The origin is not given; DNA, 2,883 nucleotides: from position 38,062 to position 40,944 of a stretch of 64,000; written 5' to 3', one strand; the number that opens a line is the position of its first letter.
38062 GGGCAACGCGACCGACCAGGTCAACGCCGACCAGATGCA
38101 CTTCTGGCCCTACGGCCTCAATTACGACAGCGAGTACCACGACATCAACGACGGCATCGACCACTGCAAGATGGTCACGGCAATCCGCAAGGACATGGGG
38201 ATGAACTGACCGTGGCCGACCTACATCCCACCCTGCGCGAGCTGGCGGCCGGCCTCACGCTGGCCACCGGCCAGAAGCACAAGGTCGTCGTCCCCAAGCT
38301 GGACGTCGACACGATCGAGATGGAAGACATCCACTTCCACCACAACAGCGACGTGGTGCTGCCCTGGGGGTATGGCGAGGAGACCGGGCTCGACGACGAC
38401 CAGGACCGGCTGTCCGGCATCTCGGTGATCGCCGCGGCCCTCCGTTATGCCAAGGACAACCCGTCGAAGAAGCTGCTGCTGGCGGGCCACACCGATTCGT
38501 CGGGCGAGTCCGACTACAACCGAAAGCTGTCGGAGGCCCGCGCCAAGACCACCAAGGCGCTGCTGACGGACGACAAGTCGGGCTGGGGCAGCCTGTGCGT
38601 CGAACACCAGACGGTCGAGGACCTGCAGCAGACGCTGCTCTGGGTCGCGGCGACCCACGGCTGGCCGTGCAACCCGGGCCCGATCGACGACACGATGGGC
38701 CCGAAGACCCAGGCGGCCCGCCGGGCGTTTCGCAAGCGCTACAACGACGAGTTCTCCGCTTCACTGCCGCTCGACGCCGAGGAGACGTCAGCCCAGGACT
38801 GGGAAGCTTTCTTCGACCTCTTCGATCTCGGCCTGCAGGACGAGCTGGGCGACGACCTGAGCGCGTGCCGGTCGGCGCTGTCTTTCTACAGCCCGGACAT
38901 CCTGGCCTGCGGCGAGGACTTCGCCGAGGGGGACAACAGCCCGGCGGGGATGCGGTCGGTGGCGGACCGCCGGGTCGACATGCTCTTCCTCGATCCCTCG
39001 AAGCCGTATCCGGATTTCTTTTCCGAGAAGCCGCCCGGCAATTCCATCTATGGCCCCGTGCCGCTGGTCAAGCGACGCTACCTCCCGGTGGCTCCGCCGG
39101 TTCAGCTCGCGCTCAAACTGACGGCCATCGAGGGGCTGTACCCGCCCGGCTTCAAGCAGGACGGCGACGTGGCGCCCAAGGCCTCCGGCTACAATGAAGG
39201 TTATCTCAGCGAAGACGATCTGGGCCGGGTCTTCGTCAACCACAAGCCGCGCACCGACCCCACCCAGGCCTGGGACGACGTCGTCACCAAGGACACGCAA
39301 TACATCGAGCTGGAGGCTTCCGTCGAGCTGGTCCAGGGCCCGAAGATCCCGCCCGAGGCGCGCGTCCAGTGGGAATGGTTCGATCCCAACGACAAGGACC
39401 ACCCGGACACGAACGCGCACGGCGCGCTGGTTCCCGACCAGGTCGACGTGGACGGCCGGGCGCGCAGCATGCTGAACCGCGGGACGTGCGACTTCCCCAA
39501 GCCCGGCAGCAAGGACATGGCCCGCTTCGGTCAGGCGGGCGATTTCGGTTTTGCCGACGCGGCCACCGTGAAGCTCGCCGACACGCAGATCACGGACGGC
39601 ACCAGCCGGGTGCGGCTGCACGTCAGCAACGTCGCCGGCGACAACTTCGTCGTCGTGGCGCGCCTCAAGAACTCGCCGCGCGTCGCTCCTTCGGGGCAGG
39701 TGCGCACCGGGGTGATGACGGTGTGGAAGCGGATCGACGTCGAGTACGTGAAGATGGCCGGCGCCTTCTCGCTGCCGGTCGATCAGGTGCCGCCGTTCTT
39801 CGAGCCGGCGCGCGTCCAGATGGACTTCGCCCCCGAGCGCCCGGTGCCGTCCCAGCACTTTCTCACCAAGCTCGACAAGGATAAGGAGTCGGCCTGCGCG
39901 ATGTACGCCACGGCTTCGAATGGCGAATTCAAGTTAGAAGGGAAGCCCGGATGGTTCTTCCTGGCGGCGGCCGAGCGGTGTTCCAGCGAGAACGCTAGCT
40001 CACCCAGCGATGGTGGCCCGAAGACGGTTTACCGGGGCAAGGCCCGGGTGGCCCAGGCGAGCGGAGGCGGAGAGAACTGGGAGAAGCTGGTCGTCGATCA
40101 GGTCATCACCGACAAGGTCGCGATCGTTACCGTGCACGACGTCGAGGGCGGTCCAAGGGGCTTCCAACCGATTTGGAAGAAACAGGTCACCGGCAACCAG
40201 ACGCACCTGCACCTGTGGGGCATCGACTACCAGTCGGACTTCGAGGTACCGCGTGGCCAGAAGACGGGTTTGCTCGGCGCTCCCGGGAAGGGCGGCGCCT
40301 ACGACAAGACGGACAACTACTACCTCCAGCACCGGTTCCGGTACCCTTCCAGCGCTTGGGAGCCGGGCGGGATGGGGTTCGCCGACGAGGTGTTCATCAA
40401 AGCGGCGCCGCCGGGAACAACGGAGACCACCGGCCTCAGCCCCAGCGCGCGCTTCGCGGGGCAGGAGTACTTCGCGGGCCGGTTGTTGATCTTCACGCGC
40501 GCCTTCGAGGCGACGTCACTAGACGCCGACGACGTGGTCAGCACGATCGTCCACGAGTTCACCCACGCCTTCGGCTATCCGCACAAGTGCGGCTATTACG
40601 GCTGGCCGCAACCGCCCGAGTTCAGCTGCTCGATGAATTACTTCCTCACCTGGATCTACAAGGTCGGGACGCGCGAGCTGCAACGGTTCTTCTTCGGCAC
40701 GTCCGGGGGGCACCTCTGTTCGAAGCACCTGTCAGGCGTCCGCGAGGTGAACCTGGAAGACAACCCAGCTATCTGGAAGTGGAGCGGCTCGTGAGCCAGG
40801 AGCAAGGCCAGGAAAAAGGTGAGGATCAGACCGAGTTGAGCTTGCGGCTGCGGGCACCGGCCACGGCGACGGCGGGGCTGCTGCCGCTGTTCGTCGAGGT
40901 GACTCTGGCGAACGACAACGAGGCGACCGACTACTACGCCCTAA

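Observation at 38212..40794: Unusual architecture: OmpA_C-like + PG_binding-like + about 550 aa of unknown sequence + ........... / Met-turn, with no detectable signal peptide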

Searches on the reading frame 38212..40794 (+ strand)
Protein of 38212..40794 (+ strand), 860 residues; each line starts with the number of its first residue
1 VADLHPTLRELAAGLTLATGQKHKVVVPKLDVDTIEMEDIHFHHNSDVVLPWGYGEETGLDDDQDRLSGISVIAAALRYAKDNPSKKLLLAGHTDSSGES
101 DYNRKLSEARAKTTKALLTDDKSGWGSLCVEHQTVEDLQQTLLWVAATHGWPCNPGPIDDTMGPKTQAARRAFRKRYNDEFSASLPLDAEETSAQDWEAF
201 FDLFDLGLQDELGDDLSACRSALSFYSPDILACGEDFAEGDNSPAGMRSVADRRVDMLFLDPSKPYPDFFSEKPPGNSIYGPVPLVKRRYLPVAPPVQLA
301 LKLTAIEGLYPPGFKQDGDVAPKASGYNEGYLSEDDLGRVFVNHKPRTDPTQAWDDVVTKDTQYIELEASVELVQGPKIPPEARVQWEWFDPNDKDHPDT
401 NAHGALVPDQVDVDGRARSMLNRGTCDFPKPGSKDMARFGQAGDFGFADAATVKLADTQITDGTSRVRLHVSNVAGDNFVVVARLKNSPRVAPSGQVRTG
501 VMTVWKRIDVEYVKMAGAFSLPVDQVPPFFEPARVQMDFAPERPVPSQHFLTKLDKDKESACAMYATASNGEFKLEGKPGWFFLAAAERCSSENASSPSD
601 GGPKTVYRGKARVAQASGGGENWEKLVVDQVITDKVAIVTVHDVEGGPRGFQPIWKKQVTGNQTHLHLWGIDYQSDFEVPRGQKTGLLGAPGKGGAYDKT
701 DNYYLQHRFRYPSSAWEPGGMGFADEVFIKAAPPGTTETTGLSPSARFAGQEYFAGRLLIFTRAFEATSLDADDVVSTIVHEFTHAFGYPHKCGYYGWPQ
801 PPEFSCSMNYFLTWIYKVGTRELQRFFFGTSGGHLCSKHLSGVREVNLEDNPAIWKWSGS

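Call 3: search_protein_families(library=pfam, proteins=[window:38212-40794:+], max_evalue=1)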
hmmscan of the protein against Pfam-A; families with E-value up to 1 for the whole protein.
window:38212-40794:+ (860 aa): 1 family
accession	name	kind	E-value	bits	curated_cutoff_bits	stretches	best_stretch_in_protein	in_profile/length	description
PF00691.25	OmpA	-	1.5e-06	28.9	27.2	1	71-120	18-66/98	OmpA family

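Call 5: search_protein_families(library=ncbifam, proteins=[window:38212-40794:+], max_evalue=1)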
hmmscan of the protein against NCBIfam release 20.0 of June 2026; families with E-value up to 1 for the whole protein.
window:38212-40794:+ (860 aa): 17 families
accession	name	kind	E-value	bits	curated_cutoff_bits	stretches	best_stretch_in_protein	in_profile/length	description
NF053611.1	YiaD_Gzip_OmpA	equivalog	1.3e-07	31.6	175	1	78-120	126-168/206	YiaD family glycine zipper/OmpA-like lipoprotein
NF053613.1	OMP_toxin_LptF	equivalog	1.5e-07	31.3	400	1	69-118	156-205/256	lipotoxin F family OmpA-related lipoprotein LptF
NF053612.1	anchor_PA1041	equivalog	4.4e-06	26.8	250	1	62-119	145-196/236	PA1041 family peptidoglycan-binding anchor lipoprotein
TIGR02802.1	Pal_lipo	equivalog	5e-06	26.6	125.35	1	71-119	17-65/104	peptidoglycan-associated lipoprotein Pal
NF047726.1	AutTranAdhPGAsTpgA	equivalog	2.8e-05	23.5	350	1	69-120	174-223/268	trimeric autotransporter adhesin/peptidogylcan-associated protein TpgA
NF053585.1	OMP_LP_YfiB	equivalog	3e-05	23.9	128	1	86-118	88-120/163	outer membrane lipoprotein YfiB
TIGR03789.1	pdsO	hypoth_equivalog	0.00013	21.7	152.2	1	81-120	166-205/243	sortase-associated OmpA-like protein PdsO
NF053607.1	CHU_0125_OmpA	equivalog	0.00013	20.6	620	1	81-114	558-591/639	CHU_0125 family OmpA-like outer membrane integrity protein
NF008067.1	PRK10802.1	equivalog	0.00029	20.7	261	1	73-118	86-131/171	peptidoglycan-associated lipoprotein Pal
NF045787.1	OmpABordt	equivalog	0.00036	20.2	200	1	88-119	119-150/194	outer membrane protein OmpA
NF052230.1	T9SS_PorE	exception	0.00075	17.9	600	1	81-118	542-579/648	PorE family type IX secretion system protein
NF008071.1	PRK10808.1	equivalog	0.016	14.5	277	1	17-116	201-295/358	porin OmpA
NF033763.1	exchanger_TraB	exception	0.033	12.2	700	1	81-123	420-462/522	outer membrane exchange protein TraB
NF007804.1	PRK10510.1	equivalog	0.049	13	307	1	81-117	139-175/219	OmpA family lipoprotein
NF045788.1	Omp38Acinit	equivalog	0.089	11.8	500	1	83-120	270-307/354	outer membrane protein Omp38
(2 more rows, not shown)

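Call 6: search_solved_structures(query=window:38212-40794:+, max_evalue=10, show_alignments=3)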
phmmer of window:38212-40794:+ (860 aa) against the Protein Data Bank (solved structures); distinct sequences matched with E-value up to 10: 31.
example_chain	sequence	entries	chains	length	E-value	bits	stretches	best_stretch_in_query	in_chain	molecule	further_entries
5u1h_A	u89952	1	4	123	0.0014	20.2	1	76-121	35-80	Outer membrane porin F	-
1oap_A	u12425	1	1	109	0.0043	18.6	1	71-118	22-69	PEPTIDOGLYCAN-ASSOCIATED LIPOPROTEIN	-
5eb1_B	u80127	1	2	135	0.0044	18.6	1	70-119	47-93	YfiB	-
6iki_A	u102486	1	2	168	0.0046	18.5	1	69-119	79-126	YfiB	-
5eaz_A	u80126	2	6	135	0.0047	18.5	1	70-119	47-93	YfiB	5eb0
5y61_B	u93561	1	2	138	0.0049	18.4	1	70-119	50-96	YfiB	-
2hqs_H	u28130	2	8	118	0.0052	18.3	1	71-118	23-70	Peptidoglycan-associated lipoprotein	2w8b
4pwt_A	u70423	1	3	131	0.0059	18.2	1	73-118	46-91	Peptidoglycan-associated lipoprotein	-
6ikk_A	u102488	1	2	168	0.0062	18.1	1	70-119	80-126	YfiB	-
4r40_B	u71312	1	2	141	0.0066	18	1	73-118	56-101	Peptidoglycan-associated lipoprotein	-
4g4v_A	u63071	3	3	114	0.0068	18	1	71-118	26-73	Peptidoglycan-associated lipoprotein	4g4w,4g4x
4zhv_A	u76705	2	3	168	0.0069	17.9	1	70-119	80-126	YfiB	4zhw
6ikj_A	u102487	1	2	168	0.0071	17.9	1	70-119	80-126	YfiB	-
4zhy_B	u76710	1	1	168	0.0082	17.7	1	71-119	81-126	YfiB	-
9rle_P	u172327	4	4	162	0.0098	17.4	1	71-118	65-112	Peptidoglycan-associated lipoprotein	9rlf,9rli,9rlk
7rjj_A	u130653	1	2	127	0.27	12.7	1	74-120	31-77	OmpA family protein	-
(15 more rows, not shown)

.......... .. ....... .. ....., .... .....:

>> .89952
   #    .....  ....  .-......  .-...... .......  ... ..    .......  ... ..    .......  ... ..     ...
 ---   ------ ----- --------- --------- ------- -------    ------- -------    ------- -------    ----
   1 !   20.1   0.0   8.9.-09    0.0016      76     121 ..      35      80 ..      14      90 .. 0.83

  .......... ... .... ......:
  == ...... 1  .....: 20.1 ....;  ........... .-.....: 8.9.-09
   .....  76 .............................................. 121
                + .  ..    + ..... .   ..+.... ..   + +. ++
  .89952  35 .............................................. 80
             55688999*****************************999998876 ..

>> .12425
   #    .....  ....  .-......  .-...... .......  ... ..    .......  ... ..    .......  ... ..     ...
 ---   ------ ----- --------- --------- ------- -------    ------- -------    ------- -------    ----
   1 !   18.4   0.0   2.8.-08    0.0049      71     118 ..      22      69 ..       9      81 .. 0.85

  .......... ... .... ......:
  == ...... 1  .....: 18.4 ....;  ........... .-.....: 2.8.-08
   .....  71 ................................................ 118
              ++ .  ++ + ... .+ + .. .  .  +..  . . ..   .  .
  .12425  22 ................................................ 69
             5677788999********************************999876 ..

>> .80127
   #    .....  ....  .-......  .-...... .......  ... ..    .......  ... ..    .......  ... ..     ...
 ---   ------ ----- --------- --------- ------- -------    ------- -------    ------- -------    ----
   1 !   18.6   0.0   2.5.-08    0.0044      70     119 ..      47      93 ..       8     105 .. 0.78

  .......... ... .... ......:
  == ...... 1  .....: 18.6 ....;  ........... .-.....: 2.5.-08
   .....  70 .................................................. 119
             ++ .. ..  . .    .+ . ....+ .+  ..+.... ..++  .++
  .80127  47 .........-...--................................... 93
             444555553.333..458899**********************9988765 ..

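Call 7: find_homologous_proteins(query=window:38212-40794:+, max_evalue=0.001)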
Query window:38212-40794:+ (860 aa): 38 proteins with E <= 0.001 among 8000 candidates.
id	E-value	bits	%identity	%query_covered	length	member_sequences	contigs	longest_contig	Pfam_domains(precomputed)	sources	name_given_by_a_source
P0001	0.0e+0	2033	100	100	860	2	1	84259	PF00691.26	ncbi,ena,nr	ncbi:MAG TPA: OmpA family protein [Polyangia bacterium]|nr:OmpA family protein [Polyangia bacterium]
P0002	0.0e+0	1750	85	100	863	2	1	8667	PF00691.26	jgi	jgi:OmpA family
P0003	0.0e+0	1613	78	100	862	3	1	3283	-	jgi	jgi:hypothetical protein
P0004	0.0e+0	1558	76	100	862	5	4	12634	-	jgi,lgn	-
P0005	0.0e+0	1476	72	100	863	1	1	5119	PF00691.26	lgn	-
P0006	0.0e+0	1465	72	100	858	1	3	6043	PF00691.26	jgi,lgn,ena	jgi:hypothetical protein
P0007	0.0e+0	1435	70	100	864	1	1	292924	-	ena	-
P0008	0.0e+0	1413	70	100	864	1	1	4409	PF00691.26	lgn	-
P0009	0.0e+0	1411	69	100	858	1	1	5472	PF00691.26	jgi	jgi:hypothetical protein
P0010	0.0e+0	1344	66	100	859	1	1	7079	PF00691.26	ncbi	ncbi:MAG TPA: OmpA family protein [Polyangiales bacterium]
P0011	0.0e+0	1267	64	99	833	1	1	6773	-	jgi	-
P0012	0.0e+0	1266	62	99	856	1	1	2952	-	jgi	jgi:hypothetical protein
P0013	0.0e+0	1260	63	100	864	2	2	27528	PF00691.26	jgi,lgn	jgi:hypothetical protein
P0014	0.0e+0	1260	63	100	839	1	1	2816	-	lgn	-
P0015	0.0e+0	1251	64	99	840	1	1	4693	-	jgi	jgi:hypothetical protein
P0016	0.0e+0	1250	63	99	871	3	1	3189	PF00691.26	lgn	-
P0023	3.9e-261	887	70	64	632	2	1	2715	PF00691.26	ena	-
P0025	1.6e-202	693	42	100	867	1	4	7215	PF01471.24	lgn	-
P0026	1.4e-199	684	42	100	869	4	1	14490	PF00691.26,PF01471.24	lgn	-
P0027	2.3e-178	614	40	98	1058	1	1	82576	-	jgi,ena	-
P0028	7.0e-177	609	39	98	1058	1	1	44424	PF01471.24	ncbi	-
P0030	6.1e-41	159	38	30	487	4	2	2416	-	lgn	-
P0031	7.8e-38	149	28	65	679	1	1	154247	-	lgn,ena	-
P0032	4.6e-35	139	35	32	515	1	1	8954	PF00691.26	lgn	-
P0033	1.3e-34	138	35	35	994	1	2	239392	PF00691.26,PF01471.24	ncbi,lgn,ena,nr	ncbi:MAG: hypothetical protein KAY32_10585 [Candidatus Eisenbacteria sp.]|nr:hypothetical protein [C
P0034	9.7e-31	125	33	33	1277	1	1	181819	PF00691.26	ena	-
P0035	2.0e-30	124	33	33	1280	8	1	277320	PF00691.26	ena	-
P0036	1.9e-25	108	30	32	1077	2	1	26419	PF00691.26,PF01471.24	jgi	jgi:outer membrane protein OmpA-like peptidoglycan-associated protein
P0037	2.2e-25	107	29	32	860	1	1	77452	PF00691.26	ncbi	-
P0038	2.4e-24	104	33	28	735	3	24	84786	PF19267.5,PF13620.13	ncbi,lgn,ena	-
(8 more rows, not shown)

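Call 12: find_encoding_contigs(protein=P0001, flank=10000, max_places=3)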
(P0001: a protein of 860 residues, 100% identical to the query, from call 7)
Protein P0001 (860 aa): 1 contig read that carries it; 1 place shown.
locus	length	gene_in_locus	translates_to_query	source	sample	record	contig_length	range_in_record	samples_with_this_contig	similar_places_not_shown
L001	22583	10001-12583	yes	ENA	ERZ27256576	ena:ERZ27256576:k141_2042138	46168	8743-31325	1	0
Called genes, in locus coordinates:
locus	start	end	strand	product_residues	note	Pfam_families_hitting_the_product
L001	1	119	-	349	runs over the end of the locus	PF00805:Pentapeptide (weak), PF13576:Pentapeptide_3 (faint), PF13599:Pentapeptide_4, PF00805:Pentapeptide, PF13599:Pentapeptide_4 (weak), PF00805:Pentapeptide (weak)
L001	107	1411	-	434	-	-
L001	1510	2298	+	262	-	-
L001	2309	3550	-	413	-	PF26707:DUF8237 (faint), PF07603:Lcl_C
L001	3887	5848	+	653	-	PF01471:PG_binding_1 (weak)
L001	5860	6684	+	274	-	PF01026:TatD_DNase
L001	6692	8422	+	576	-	PF22842:Pel9A-like_beta_helix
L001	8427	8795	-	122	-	PF00254:FKBP_C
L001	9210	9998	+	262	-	PF02140:SUEL_Lectin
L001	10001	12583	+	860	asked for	PF00691:OmpA (weak)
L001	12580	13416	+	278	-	-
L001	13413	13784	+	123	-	-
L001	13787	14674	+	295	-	-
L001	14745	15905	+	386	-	PF03150:CCP_MauG, PF00034:Cytochrom_C (faint)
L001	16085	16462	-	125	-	-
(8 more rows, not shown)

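Call 13: find_encoding_contigs(protein=P0007, flank=10000, max_places=3)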
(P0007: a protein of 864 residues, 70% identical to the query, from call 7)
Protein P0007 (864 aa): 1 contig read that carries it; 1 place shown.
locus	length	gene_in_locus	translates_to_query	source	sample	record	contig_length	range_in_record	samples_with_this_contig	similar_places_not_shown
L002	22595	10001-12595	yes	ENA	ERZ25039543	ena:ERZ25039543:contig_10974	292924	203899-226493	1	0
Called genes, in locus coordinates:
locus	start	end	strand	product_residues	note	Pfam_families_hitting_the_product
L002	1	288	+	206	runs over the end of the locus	PF13759:2OG-FeII_Oxy_5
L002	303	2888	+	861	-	PF01564:Spermine_synth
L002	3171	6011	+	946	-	-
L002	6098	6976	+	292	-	PF13145:Rotamase_2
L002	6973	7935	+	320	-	PF13795:HupE_UreJ_2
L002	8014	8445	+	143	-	-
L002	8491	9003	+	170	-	-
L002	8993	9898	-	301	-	PF00753:Lactamase_B, PF12706:Lactamase_B_2 (faint)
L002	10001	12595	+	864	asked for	-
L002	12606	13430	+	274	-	-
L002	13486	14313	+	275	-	-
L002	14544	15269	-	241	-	PF19458:DUF5995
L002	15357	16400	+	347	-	PF01408:GFO_IDH_MocA, PF02894:GFO_IDH_MocA_C, PF22725:GFO_IDH_MocA_C3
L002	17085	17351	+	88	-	PF08327:AHSA1 (weak)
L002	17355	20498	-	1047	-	PF13188:PAS_8 (faint), PF01590:GAF, PF13185:GAF_2, PF01590:GAF (weak), PF13185:GAF_2 (weak), PF00512:HisKA, PF02518:HATPase_c, PF00072:Response_reg, +1 more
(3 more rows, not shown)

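Call 14: find_encoding_contigs(protein=P0027, flank=10000, max_places=2)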
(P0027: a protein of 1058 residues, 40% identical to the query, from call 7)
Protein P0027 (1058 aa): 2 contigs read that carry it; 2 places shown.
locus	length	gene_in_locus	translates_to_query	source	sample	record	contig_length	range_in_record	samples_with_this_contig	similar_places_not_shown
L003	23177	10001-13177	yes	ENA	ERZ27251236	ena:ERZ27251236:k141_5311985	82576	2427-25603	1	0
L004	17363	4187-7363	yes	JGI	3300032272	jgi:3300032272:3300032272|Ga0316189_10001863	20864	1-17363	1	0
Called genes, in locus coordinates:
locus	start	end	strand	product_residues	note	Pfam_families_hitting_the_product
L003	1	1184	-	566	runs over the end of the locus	PF07637:PSD5, PF07631:PSD4, PF07627:PSCyt3, PF07624:PSD2 (weak)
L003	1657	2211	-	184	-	PF08922:DUF1905, PF13376:OmdA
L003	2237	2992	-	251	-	-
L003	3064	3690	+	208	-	-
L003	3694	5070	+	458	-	-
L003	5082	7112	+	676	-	PF13529:Peptidase_C39_2 (faint)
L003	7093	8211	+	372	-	-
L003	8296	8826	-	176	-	PF00903:Glyoxalase, PF13669:Glyoxalase_4 (weak)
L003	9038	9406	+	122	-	PF00255:GSHPx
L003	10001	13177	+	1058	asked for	-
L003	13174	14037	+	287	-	-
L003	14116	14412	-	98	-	PF13424:TPR_12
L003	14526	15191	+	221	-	PF09995:MPAB_Lcp_cat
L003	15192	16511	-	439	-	PF00144:Beta-lactamase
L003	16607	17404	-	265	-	PF04116:FA_hydroxylase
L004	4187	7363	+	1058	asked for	-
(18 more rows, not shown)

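Call 15: find_encoding_contigs(protein=P0026, flank=10000, max_places=2)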
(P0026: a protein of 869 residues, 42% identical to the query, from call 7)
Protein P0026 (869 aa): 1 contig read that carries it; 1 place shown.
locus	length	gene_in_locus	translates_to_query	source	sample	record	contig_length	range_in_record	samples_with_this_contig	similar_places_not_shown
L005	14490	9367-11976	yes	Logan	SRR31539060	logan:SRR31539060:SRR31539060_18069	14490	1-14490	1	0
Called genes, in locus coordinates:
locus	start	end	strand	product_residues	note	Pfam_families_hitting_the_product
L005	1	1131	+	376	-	?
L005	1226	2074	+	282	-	-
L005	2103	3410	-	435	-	PF00278:Orn_DAP_Arg_deC, PF01168:Ala_racemase_N, PF02784:Orn_Arg_deC_N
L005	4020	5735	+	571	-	PF00069:Pkinase, PF07714:PK_Tyr_Ser-Thr, PF01627:Hpt (faint)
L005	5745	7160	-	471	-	PF01839:FG-GAP (faint), PF13517:FG-GAP_3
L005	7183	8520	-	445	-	-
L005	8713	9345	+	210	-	-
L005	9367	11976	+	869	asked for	PF00691:OmpA (faint), PF01471:PG_binding_1 (faint)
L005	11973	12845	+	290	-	-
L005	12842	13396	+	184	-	-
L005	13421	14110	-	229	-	PF00925:GTP_cyclohydro2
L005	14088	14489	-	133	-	?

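Call 16: find_encoding_contigs(protein=P0033, flank=10000, max_places=2)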
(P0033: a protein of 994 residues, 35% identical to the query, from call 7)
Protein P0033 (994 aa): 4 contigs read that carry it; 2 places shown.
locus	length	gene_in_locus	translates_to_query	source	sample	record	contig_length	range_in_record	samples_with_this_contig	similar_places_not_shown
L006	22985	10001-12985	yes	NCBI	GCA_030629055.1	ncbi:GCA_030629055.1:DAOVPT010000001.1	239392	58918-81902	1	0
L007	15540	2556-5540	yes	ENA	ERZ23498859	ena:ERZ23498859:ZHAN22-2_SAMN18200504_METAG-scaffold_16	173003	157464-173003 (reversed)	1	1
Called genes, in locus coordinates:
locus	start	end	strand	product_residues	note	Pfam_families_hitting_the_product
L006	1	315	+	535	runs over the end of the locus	-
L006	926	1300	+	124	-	-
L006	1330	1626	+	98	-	PF23976:DUF7302 (faint)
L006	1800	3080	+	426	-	PF05065:Phage_capsid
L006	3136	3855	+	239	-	-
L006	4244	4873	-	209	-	-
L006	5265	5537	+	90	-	-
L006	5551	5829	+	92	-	PF12728:HTH_17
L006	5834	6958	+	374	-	PF14659:Phage_int_SAM_3 (weak), PF00589:Phage_integrase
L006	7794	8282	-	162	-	PF00436:SSB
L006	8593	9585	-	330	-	PF01180:DHO_dh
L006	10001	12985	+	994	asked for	PF00691:OmpA (faint), PF01471:PG_binding_1 (faint)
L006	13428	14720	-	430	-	PF03781:FGE-sulfatase, PF13860:FlgD_ig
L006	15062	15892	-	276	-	PF13349:DUF4097 (weak)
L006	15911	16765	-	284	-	PF13490:zf-HC2, PF13646:HEAT_2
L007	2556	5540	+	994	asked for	PF00691:OmpA (faint), PF01471:PG_binding_1 (faint)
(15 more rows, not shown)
